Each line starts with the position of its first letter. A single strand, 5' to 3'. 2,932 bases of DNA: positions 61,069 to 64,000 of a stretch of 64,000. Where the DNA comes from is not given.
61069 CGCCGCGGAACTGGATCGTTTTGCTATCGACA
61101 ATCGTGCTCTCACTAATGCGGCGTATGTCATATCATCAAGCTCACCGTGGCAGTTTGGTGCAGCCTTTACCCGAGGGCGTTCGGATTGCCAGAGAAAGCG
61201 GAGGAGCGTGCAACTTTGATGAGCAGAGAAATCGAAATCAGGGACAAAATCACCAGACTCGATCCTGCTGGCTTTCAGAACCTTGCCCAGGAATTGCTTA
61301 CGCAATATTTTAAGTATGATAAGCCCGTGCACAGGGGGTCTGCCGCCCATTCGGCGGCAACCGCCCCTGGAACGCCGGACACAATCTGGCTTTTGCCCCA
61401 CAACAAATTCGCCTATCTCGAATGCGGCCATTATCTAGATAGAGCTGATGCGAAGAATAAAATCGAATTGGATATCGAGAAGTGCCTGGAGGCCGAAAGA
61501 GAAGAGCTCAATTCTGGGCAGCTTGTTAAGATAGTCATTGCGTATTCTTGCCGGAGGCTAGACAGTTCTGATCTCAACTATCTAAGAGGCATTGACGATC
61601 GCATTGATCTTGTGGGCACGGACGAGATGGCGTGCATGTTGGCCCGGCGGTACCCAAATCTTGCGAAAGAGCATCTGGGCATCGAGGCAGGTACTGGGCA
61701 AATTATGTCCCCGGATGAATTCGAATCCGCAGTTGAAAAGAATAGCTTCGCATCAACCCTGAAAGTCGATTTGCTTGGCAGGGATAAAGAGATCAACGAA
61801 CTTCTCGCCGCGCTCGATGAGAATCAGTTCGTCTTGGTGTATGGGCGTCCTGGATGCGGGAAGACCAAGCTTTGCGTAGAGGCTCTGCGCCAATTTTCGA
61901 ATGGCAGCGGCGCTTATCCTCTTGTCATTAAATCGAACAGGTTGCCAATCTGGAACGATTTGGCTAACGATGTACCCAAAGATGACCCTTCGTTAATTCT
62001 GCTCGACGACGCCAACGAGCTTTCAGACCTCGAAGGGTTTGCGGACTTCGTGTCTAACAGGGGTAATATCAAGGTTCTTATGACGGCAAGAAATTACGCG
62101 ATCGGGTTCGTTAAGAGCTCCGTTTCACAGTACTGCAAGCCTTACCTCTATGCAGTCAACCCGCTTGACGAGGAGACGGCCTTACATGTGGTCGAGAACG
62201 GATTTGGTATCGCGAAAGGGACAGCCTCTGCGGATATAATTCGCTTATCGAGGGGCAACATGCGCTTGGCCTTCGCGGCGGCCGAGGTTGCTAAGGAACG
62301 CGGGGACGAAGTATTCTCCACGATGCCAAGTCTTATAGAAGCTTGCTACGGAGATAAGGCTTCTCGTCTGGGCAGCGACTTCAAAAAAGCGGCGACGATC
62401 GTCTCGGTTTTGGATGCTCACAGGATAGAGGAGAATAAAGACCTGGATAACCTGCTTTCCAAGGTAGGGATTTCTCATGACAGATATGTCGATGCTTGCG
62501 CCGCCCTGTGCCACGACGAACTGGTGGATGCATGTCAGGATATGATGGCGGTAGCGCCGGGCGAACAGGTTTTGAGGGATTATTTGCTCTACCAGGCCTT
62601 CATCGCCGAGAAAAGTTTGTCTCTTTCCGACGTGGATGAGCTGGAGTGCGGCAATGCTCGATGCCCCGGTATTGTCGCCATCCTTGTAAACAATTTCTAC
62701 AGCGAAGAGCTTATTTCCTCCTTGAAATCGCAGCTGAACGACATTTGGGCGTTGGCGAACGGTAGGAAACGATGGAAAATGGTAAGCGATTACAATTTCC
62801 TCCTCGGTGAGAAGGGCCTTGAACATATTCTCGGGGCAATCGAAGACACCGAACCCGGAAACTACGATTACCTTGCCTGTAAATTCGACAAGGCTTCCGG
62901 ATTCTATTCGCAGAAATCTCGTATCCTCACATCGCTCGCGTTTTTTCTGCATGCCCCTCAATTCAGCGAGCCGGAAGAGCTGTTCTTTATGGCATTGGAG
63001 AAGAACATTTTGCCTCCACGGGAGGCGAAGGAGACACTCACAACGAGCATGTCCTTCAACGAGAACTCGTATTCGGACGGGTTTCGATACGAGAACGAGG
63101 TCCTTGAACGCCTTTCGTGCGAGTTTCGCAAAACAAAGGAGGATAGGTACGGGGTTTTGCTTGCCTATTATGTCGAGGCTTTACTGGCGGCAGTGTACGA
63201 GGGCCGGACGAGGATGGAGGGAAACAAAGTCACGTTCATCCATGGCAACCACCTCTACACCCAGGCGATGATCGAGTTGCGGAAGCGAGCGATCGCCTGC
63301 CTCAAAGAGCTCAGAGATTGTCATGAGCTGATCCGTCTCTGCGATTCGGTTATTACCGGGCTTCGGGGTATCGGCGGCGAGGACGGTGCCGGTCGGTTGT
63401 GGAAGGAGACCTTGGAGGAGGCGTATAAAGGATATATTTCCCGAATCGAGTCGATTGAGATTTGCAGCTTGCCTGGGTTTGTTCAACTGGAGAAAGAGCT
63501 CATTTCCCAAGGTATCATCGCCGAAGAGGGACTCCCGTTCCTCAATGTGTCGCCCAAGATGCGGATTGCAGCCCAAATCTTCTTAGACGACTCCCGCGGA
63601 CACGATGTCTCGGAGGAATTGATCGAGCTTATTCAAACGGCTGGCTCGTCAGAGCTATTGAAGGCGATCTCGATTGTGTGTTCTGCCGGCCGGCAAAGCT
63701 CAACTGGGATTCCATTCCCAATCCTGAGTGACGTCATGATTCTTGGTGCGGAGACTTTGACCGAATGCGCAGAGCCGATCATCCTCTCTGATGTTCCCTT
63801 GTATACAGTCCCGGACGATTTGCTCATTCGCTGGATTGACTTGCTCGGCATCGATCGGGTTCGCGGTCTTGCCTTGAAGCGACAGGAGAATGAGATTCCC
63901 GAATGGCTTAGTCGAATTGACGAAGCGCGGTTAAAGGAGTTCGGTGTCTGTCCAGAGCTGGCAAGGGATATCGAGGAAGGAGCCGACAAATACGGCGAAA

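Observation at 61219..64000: Unlisted ORF of at least 927 codons: nuclease-like N-terminus + P-loop NTPase + long helical C-terminus (STAND/Avs-like antiviral candidate)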

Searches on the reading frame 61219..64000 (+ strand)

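Call 4: search_protein_families(library=pfam, proteins=[window:61219-64000:+], max_evalue=0.1)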
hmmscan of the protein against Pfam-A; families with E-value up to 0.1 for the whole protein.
window:61219-64000:+ (927 aa): 13 families
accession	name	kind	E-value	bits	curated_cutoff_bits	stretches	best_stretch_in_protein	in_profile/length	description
PF13191.12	AAA_16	-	5.7e-07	30.6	32.6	1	185-242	2-63/167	AAA ATPase domain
PF00931.28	NB-ARC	-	1.3e-06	28.3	23.5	1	192-237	8-53/248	NB-ARC domain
PF25201.1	nSTAND6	-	1.6e-06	28.6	27.7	1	185-238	1-53/148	Novel STAND NTPase 6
PF01637.24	ATPase_2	-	9.5e-06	26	33.2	1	187-226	3-44/225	ATPase domain predominantly from Archaea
PF20720.3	nSTAND3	-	1.1e-05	25.6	27.2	1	191-265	6-74/155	Novel STAND NTPase 3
PF13086.12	AAA_11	-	0.0018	18.5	27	1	192-227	7-42/257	AAA domain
PF13401.12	AAA_22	-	0.0021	18.8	27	1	201-228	4-31/130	AAA domain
PF20703.3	nSTAND1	-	0.0022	18.1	27.1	1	186-218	17-49/379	Novel STAND NTPase 1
PF24883.2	NPHP3_N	-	0.0087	16.7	24.8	1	189-226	9-46/164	Nephrocystin 3, N-terminal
PF13481.12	AAA_25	-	0.067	13.2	27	0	186-230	16-61/195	AAA domain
PF00004.35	AAA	-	0.08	13.8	21.2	0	205-226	1-22/131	ATPase family associated with various cellular activities (AAA)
PF03796.21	DnaB_C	-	0.096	12.5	27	0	191-227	8-44/255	DnaB-like helicase C terminal domain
PF01443.25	Viral_helicase1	-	0.099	12.9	21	0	206-235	2-23/228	Viral superfamily 1 RNA helicase core domain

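Call 5: search_protein_families(library=padloc, proteins=[window:61219-64000:+], max_evalue=0.1)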
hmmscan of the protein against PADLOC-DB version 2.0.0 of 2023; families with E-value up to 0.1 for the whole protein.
window:61219-64000:+ (927 aa): 6 families
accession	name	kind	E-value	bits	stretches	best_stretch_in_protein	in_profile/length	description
PDLC04140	mad8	-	0.0003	18.4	1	196-229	17-54/314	mads_8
PDLC04984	PDC-S27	-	0.004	14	1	184-224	3-45/474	-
PDLC02196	IetA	-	0.008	13.6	1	198-218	118-138/374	-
PDLC02195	IetA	-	0.026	11.8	1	199-220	134-155/395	-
PDLC03920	MkoA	-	0.063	9.5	1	193-227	622-656/1112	-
PDLC05079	PDC-S73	-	0.074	9.8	0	191-220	180-209/752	-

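Call 6: search_protein_families(library=ncbifam, proteins=[window:61219-64000:+], max_evalue=0.1)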
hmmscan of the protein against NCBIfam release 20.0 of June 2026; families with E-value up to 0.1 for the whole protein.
window:61219-64000:+ (927 aa): 8 families
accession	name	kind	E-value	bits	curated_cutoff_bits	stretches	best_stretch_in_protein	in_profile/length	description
NF009067.0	PRK12402.1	equivalog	0.00084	18.4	317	0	177-222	9-55/340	replication factor C small subunit 2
NF053861.1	DS8_antiphage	equivalog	0.0034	15.2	790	1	191-243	359-410/994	anti-phage protein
NF040586.1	FxSxx_TPR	equivalog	0.012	14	300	1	185-227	8-50/830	FxSxx-COOH system tetratricopeptide repeat protein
TIGR02928.1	TIGR02928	subfamily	0.019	13.8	181.3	1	184-229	16-67/366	orc1/cdc6 family replication initiation protein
NF004629.0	PRK05973.1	equivalog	0.03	13.4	156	1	191-224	53-86/237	DNA helicase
TIGR03248.1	galactar-dH20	equivalog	0.064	11.7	730.85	0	2-52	304-355/507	galactarate dehydratase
TIGR00665.1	DnaB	equivalog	0.065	12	385.25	0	190-228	183-221/435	replicative DNA helicase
NF041815.1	Avs4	equivalog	0.069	10.3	1500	1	187-230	190-233/1579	AVAST type 4 anti-phage nuclease Avs4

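Call 8: search_solved_structures(query=window:61219-64000:+, max_evalue=1)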
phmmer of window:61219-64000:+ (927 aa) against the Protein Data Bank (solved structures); distinct sequences matched with E-value up to 1: 7.
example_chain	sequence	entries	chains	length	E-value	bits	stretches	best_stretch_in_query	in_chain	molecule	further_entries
6xl1_A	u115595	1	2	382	0.3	12.3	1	253-335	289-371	Card1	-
9esh_z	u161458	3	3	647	0.32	12.2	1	181-221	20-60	Putative pre-mRNA-splicing factor ATP-dependent RNA helicase C20H4.09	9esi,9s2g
6wxw_A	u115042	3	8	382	0.38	12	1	254-335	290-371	Card1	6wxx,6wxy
5wc2_A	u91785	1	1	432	0.64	11.2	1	180-223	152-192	Pachytene checkpoint protein 2 homolog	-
7l9p_A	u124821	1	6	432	0.64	11.2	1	180-223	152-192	Pachytene checkpoint protein 2 homolog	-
5vq9_D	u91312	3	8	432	0.64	11.2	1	180-223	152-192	Pachytene checkpoint protein 2 homolog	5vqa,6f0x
6lk0_A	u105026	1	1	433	0.64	11.2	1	180-223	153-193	Pachytene checkpoint protein 2 homolog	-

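Call 9: find_homologous_proteins(query=window:61219-64000:+, max_evalue=0.001)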
Query window:61219-64000:+ (927 aa): 176 proteins with E <= 0.001 among 8000 candidates; the best 120 are listed.
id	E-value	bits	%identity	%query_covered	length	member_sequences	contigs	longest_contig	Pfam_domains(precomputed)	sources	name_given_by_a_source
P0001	0.0e+0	1964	93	100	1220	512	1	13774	PF25201.1,PF01637.25,PF20720.4,PF00931.29,PF13191.13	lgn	-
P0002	0.0e+0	1882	90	100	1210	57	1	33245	PF01637.25,PF20720.4,PF13191.13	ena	-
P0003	0.0e+0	1870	89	100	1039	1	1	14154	PF25201.1,PF01637.25,PF20720.4,PF00931.29,PF13191.13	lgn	-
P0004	0.0e+0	1870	89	100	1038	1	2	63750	PF25201.1,PF01637.25,PF20720.4,PF00931.29,PF13191.13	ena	-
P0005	0.0e+0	1867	89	100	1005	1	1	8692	PF20720.4,PF13191.13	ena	-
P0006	0.0e+0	1841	87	100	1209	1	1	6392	PF25201.1,PF01637.25,PF20720.4,PF13191.13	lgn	-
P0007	0.0e+0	1830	87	100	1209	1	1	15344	PF25201.1,PF20720.4,PF00931.29,PF13191.13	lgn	-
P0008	0.0e+0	1784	85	100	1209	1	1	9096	PF25201.1,PF01637.25,PF20720.4,PF00931.29,PF13191.13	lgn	-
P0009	0.0e+0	1777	85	100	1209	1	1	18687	PF25201.1,PF01637.25,PF20720.4,PF00931.29,PF13191.13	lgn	-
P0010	0.0e+0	1774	85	100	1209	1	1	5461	PF25201.1,PF01637.25,PF20720.4,PF00931.29,PF13191.13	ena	-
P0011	0.0e+0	1773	85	100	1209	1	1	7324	PF25201.1,PF01637.25,PF20720.4,PF00931.29,PF13191.13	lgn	-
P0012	0.0e+0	1763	84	100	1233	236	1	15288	PF25201.1,PF01637.25,PF20720.4,PF13191.13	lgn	-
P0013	0.0e+0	1750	83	100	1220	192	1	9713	PF25201.1,PF01637.25,PF20720.4,PF13191.13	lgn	-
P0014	0.0e+0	1750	84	100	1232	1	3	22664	PF01637.25,PF20720.4,PF13191.13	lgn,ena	-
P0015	0.0e+0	1744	84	100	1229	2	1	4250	PF01637.25,PF20720.4,PF13191.13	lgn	-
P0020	0.0e+0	1739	83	100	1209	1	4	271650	PF25201.1,PF01637.25,PF20720.4,PF13191.13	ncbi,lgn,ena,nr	ncbi:MAG: hypothetical protein U0L69_07905 [Eggerthellaceae bacterium]|nr:hypothetical protein [Egge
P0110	0.0e+0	1703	81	100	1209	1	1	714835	PF25201.1,PF01637.25,PF20720.4,PF00931.29,PF13191.13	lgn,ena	-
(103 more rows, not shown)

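Call 13: search_protein_families(library=pfam, proteins=[P0001], max_evalue=10)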
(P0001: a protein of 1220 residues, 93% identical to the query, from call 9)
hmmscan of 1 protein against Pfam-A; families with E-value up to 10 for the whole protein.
P0001 (1220 aa): 14 families
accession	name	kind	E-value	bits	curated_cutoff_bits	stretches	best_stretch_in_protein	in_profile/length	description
PF13191.12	AAA_16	-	1.3e-07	32.7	32.6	1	196-253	2-63/167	AAA ATPase domain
PF00931.28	NB-ARC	-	1.5e-06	28.1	23.5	2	203-248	8-53/248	NB-ARC domain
PF25201.1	nSTAND6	-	3.4e-06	27.6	27.7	1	196-247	1-51/148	Novel STAND NTPase 6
PF01637.24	ATPase_2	-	7.8e-06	26.3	33.2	1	198-237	3-44/225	ATPase domain predominantly from Archaea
PF20720.3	nSTAND3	-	1.2e-05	25.5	27.2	1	202-276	6-74/155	Novel STAND NTPase 3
PF13401.12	AAA_22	-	0.0028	18.4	27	1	212-239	4-31/130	AAA domain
PF20703.3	nSTAND1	-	0.003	17.7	27.1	1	197-229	17-49/379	Novel STAND NTPase 1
PF13086.12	AAA_11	-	0.005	17.1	27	1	203-237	7-41/257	AAA domain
PF24883.2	NPHP3_N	-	0.02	15.5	24.8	1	200-237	9-46/164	Nephrocystin 3, N-terminal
PF13481.12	AAA_25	-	0.036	14.1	27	1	197-240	16-60/195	AAA domain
PF00004.35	AAA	-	0.12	13.2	21.2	1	216-237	1-22/131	ATPase family associated with various cellular activities (AAA)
PF01443.25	Viral_helicase1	-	0.17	12.1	21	1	217-266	2-42/228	Viral superfamily 1 RNA helicase core domain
PF03796.21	DnaB_C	-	0.21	11.4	27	1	202-237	8-43/255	DnaB-like helicase C terminal domain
PF17210.9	SdrD_B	-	0.22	12.2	29.7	1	1049-1080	2-33/112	SdrD B-like domain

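Call 22: find_encoding_contigs(protein=P0001, flank=10000, max_places=4)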
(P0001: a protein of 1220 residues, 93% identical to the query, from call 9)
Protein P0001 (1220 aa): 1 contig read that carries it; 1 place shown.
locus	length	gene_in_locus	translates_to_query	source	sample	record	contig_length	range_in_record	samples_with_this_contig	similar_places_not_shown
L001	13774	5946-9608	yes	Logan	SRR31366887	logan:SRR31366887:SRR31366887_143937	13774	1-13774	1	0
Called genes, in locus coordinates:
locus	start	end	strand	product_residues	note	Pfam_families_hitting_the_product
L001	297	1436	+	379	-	-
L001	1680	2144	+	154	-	-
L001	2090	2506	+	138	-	-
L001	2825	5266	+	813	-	PF20720:nSTAND3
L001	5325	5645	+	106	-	PF03720:UDPG_MGDP_dh_C (weak)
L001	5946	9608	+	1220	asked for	PF00931:NB-ARC (faint), PF01637:ATPase_2 (faint), PF13191:AAA_16 (weak), PF20720:nSTAND3 (faint), PF25201:nSTAND6 (faint)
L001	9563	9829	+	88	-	-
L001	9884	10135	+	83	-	-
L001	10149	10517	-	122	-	PF01695:IstB_IS21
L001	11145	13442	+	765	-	-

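Call 23: find_encoding_contigs(protein=P0020, flank=10000, max_places=3)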
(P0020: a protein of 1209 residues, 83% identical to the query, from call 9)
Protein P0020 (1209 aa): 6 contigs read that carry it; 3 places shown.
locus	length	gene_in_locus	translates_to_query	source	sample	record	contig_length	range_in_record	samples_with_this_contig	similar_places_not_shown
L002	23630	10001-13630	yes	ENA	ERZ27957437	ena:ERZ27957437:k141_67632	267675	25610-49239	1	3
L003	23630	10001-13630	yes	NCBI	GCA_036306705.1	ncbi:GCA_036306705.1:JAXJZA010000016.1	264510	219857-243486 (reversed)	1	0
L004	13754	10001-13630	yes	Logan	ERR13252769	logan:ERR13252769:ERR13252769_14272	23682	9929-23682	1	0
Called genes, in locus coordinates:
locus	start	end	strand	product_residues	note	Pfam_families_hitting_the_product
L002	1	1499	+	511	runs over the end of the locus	PF07969:Amidohydro_3 (faint)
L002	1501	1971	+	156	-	PF00005:ABC_tran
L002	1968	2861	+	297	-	PF02811:PHP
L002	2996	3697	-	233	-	PF06541:ABC_trans_CmpB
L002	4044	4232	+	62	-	-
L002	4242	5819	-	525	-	PF13354:Beta-lactamase2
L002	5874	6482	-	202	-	-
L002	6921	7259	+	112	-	-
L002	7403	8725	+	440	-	PF01595:CNNM, PF00571:CBS (weak), PF03471:CorC_HlyC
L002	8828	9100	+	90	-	-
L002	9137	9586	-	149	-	PF00665:rve, PF13683:rve_3, PF13333:rve_2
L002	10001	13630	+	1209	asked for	PF01637:ATPase_2 (faint), PF13191:AAA_16 (weak), PF20720:nSTAND3 (weak), PF25201:nSTAND6 (faint)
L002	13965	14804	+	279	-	PF13304:AAA_21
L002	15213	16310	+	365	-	PF00004:AAA, PF07728:AAA_5 (faint)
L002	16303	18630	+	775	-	PF00082:Peptidase_S8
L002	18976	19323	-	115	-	-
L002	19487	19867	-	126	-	-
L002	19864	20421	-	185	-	-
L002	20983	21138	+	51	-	PF02397:Bac_transf (weak)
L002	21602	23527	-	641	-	PF13589:HATPase_c_3, PF02518:HATPase_c (weak), PF00183:HSP90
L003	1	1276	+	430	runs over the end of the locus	PF07969:Amidohydro_3 (weak), PF01979:Amidohydro_1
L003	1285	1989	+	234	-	PF00005:ABC_tran, PF02463:SMC_N (faint), PF13304:AAA_21 (faint)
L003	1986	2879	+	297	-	PF02811:PHP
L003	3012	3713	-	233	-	PF06541:ABC_trans_CmpB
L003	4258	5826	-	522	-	PF13354:Beta-lactamase2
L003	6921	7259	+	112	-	-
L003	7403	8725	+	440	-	PF01595:CNNM, PF00571:CBS (weak), PF03471:CorC_HlyC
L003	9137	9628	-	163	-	PF00665:rve, PF13683:rve_3, PF13333:rve_2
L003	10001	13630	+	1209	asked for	PF01637:ATPase_2 (faint), PF13191:AAA_16 (weak), PF20720:nSTAND3 (weak), PF25201:nSTAND6 (faint)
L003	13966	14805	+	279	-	PF13304:AAA_21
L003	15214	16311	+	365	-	PF00004:AAA, PF07728:AAA_5 (faint)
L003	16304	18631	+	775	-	PF00082:Peptidase_S8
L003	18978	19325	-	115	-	-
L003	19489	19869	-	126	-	-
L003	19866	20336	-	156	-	-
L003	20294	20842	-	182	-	PF04326:SLFN_AlbA_2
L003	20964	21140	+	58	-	PF02397:Bac_transf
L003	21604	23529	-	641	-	PF13589:HATPase_c_3, PF02518:HATPase_c (weak), PF00183:HSP90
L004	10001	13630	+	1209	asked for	PF01637:ATPase_2 (faint), PF13191:AAA_16 (weak), PF20720:nSTAND3 (weak), PF25201:nSTAND6 (faint)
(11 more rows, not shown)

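Call 24: find_encoding_contigs(protein=P0110, flank=10000, max_places=2)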
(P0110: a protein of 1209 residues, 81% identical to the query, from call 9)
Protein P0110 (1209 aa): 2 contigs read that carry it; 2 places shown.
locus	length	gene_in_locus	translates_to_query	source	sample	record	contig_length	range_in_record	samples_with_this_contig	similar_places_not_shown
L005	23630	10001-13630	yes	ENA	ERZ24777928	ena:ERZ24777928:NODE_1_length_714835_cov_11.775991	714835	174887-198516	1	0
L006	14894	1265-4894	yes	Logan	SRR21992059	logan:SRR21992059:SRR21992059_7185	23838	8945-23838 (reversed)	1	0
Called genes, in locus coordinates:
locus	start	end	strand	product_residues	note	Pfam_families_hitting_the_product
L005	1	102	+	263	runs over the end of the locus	PF13641:Glyco_tranf_2_3, PF00535:Glycos_transf_2, PF10111:Glyco_tranf_2_2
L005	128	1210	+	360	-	PF00534:Glycos_transf_1, PF13692:Glyco_trans_1_4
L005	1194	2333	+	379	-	PF00534:Glycos_transf_1, PF13692:Glyco_trans_1_4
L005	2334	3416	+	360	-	PF14897:EpsG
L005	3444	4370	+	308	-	PF14305:ATPgrasp_TupA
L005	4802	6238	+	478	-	PF01943:Polysacc_synt, PF13440:Polysacc_synt_3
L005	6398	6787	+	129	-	PF00132:Hexapep (weak)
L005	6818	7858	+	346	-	PF01073:3Beta_HSD, PF01370:Epimerase, PF02719:Polysacc_synt_2, PF04321:RmlD_sub_bind, PF07993:NAD_binding_4, PF13460:NAD_binding_10 (weak), PF16363:GDP_Man_Dehyd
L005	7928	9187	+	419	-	PF03721:UDPG_MGDP_dh_N, PF00984:UDPG_MGDP_dh, PF03720:UDPG_MGDP_dh_C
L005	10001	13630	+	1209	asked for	PF00931:NB-ARC (faint), PF01637:ATPase_2 (faint), PF13191:AAA_16 (weak), PF20720:nSTAND3 (weak), PF25201:nSTAND6 (faint)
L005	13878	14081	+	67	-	-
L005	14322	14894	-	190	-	-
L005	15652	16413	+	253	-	PF10137:CAP12-PCTIR_TIR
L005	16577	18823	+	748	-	PF07693:KAP_NTPase, PF13191:AAA_16, PF13401:AAA_22 (weak)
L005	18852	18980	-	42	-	-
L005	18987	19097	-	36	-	-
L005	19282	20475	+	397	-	PF13289:SIR2_2 (faint)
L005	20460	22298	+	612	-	PF01935:DUF87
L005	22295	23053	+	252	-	-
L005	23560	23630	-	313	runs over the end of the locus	-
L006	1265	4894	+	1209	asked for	PF00931:NB-ARC (faint), PF01637:ATPase_2 (faint), PF13191:AAA_16 (weak), PF20720:nSTAND3 (weak), PF25201:nSTAND6 (faint)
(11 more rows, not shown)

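Call 27: search_protein_families(library=phrogs, proteins=[P0001], max_evalue=0.01)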
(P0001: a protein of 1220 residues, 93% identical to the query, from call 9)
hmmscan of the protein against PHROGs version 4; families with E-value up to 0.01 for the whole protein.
P0001 (1220 aa): 1 family
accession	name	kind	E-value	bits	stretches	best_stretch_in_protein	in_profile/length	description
phrog_170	-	other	0.004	17.6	1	181-239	58-117/323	PhoH-like phosphate starvation-inducible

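Call 28: search_protein_representatives(protein=window:61219-64000:+)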
Query: 927 residues. Proteins with E-value up to 0.001 (for the whole library): 1050; up to 1e-10: 886; up to 1e-30: 516. The best 150 are listed.
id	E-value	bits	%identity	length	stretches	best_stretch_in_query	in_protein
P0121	0.0e+00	1370.9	67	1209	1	1-927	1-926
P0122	3.2e-251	852.7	45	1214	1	2-925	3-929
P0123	1.3e-230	784.5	42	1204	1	1-927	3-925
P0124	7.6e-226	768.7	65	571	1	2-527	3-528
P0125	2.2e-214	730.8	43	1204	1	15-905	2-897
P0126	1.7e-156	539.3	41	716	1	3-676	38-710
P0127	1.3e-110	387.4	34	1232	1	7-739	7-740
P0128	9.1e-106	371.4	34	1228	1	7-724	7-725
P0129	5.0e-99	349.1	34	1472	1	9-698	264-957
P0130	1.4e-98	347.7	56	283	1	2-281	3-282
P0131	1.7e-94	334.1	31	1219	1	7-605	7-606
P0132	3.2e-92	326.6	30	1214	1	6-695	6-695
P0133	5.9e-92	325.7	32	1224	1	6-765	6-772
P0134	1.0e-87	311.7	30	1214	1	6-698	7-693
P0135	9.4e-86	305.2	33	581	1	9-548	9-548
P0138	4.5e-82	293.0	29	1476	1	9-713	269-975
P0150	1.4e-60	221.9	25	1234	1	4-710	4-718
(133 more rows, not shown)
